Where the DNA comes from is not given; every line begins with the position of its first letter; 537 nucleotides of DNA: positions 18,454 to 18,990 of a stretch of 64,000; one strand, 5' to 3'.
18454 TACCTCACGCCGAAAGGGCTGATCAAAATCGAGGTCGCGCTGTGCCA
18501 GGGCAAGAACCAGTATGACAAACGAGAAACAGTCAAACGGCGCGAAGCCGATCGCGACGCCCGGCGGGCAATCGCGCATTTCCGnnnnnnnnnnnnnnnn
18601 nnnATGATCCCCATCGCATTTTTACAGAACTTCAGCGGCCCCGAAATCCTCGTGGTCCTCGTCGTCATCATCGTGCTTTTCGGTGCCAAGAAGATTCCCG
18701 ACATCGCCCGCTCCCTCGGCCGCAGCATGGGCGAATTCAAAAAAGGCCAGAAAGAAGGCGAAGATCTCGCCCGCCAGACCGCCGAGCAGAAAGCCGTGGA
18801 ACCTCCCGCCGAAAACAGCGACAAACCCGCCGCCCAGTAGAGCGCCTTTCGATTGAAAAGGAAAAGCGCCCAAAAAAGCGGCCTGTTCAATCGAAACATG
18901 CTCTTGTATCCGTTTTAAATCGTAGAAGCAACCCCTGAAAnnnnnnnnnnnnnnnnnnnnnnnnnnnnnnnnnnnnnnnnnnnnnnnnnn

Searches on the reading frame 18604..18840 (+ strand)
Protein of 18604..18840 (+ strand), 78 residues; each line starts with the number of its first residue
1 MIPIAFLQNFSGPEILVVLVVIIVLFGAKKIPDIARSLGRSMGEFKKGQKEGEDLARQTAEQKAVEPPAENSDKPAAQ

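Call 68: search_protein_families(library=ncbifam, proteins=[window:18604-18840:+], max_evalue=0.01)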
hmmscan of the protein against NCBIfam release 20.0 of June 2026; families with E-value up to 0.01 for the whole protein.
window:18604-18840:+ (78 aa): 19 families
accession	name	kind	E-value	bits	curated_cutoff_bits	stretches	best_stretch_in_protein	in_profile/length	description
TIGR01411.1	tatAE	subfamily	1.4e-20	72.6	53.9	1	10-54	2-46/47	twin-arginine translocase TatA/TatE family subunit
NF001854.0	PRK00575.1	equivalog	8.7e-17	61.6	72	1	10-70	4-64/94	Sec-independent protein translocase subunit TatA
NF011430.0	PRK14861.1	subfamily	8e-14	50.9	62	1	8-63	3-58/61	twin arginine translocase protein A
NF002813.0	PRK02958.1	equivalog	1.5e-10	41.1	83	1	10-66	4-60/73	Sec-independent protein translocase subunit TatA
NF011429.0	PRK14857.1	equivalog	1.6e-10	41.3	77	1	13-67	9-63/91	TatA/E family twin arginine-targeting protein translocase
NF047942.1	TatA_Rickett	exception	6.7e-09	35.3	90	1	14-51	7-44/45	twin-arginine translocase TatA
NF003393.0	PRK04561.1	equivalog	1.1e-08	34.8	104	1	10-64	4-58/75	twin arginine translocase protein A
NF001940.0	PRK00720.1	equivalog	1.4e-08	34.7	83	1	16-75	10-70/78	twin-arginine translocase TatA/TatE family subunit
NF002402.0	PRK01470.1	equivalog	2.8e-08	33.2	71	1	13-52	6-45/53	twin arginine translocase protein A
NF002500.0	PRK01833.1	equivalog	8.3e-07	29.2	115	1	15-68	9-59/74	Sec-independent protein translocase subunit TatA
NF001681.0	PRK00442.1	equivalog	9.3e-07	29.5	102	1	16-71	10-68/92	twin-arginine translocase TatA/TatE family subunit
NF002960.0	PRK03625.1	equivalog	1.6e-06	28.2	92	1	14-63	8-57/67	twin-arginine translocase subunit TatE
NF003396.0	PRK04598.1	equivalog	1.9e-06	28.2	121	1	15-63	9-54/81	Sec-independent protein translocase subunit TatA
NF002922.0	PRK03554.1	equivalog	2e-06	28.3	125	1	14-60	8-54/89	Sec-independent protein translocase subunit TatA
TIGR01410.1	tatB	equivalog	5.6e-06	26.8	56.5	1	14-52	7-45/80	Sec-independent protein translocase protein TatB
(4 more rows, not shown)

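Call 74: find_encoding_contigs(protein=window:18604-18840:+, flank=4000, max_places=10)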
Protein window:18604-18840:+ (78 aa): 2 contigs read that carry it; 1 place shown.
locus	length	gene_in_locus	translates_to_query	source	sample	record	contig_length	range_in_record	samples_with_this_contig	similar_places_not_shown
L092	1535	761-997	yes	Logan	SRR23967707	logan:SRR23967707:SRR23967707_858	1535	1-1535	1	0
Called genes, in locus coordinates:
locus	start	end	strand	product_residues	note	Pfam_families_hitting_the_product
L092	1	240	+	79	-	?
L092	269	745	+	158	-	PF01668:SmpB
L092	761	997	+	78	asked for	PF02416:TatA_B_E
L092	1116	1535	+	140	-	?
